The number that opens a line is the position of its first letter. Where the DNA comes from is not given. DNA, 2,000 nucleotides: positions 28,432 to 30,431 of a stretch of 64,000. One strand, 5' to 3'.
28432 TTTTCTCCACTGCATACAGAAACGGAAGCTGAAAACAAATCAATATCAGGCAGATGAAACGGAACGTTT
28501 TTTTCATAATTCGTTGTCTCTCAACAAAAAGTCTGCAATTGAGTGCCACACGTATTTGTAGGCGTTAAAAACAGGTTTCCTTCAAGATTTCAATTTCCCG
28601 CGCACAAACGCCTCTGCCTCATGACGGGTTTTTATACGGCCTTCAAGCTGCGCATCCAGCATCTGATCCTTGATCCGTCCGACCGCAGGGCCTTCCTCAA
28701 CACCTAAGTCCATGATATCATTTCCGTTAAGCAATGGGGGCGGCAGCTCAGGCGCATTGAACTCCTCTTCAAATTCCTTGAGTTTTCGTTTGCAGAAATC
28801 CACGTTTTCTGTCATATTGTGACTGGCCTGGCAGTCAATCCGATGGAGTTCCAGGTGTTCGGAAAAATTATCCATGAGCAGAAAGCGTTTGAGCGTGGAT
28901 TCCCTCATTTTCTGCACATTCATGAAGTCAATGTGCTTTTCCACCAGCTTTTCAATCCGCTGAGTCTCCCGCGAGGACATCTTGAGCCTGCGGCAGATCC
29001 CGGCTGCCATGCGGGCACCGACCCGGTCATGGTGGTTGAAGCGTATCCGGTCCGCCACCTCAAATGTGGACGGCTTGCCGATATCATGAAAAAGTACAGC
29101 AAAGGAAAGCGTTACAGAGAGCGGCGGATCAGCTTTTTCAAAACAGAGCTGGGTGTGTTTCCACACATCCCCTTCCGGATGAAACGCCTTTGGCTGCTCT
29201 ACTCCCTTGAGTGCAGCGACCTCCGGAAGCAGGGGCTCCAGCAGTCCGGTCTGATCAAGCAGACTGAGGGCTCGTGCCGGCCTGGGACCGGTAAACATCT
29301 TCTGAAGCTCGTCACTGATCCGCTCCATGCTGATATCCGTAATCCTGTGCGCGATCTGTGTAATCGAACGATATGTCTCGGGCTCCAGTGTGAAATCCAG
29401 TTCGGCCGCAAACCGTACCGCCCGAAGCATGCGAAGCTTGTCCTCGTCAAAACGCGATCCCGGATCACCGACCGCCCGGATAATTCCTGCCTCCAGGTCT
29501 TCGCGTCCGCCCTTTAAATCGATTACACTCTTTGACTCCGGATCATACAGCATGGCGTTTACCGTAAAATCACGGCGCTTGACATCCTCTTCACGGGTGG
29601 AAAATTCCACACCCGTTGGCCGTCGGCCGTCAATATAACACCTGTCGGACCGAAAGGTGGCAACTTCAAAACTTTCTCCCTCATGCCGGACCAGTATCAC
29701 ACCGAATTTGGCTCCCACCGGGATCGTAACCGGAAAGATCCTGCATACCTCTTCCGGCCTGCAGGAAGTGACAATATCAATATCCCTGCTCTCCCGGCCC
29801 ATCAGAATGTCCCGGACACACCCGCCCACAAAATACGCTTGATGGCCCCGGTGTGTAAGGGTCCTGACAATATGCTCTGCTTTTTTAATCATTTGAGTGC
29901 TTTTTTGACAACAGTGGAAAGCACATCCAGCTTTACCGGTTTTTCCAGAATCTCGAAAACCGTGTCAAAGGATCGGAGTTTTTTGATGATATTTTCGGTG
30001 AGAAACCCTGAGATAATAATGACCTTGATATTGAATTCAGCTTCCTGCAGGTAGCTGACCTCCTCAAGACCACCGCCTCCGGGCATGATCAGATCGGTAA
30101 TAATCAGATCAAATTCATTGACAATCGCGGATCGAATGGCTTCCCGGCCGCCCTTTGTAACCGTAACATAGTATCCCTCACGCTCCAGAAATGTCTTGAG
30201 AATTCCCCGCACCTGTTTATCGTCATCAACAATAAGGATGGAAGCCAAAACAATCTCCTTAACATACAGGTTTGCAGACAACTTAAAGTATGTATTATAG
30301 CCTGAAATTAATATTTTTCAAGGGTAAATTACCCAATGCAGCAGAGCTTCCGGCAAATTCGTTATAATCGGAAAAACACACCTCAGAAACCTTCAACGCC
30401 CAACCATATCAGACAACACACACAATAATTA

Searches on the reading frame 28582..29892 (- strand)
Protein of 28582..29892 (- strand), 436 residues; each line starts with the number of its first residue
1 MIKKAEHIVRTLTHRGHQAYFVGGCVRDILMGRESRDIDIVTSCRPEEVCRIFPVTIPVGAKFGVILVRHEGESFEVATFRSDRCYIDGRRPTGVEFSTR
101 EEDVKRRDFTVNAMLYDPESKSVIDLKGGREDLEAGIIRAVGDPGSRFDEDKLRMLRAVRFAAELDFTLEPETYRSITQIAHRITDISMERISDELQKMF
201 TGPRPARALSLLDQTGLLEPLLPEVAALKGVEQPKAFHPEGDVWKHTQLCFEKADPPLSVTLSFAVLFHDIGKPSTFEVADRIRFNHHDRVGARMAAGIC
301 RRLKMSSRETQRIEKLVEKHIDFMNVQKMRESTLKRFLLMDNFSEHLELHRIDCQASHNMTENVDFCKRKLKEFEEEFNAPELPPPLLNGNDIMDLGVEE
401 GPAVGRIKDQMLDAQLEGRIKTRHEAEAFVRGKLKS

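Call 63: search_protein_families(library=pfam, proteins=[window:28582-29892:-], max_evalue=0.001)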
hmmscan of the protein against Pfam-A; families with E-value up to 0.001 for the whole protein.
window:28582-29892:- (436 aa): 3 families
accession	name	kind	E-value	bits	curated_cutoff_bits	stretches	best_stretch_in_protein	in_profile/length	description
PF01743.26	PolyA_pol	-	2.4e-36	125.3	23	1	19-139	1-126/126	Poly A polymerase head domain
PF12627.12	PolyA_pol_RNAbd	-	1.5e-21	76.4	22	1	166-227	1-62/64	Probable RNA and SrmB- binding site of polymerase A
PF01966.28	HD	-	4.5e-07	30.6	22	1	261-327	26-92/116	HD domain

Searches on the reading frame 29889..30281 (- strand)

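Call 63: search_protein_families(library=pfam, proteins=[window:29889-30281:-], max_evalue=0.001)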
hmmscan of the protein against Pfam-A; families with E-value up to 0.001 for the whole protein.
window:29889-30281:- (130 aa): 1 family
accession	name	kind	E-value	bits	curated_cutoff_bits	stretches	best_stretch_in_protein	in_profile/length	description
PF00072.30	Response_reg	-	1.9e-20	73.5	30.2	1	15-125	1-110/111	Response regulator receiver domain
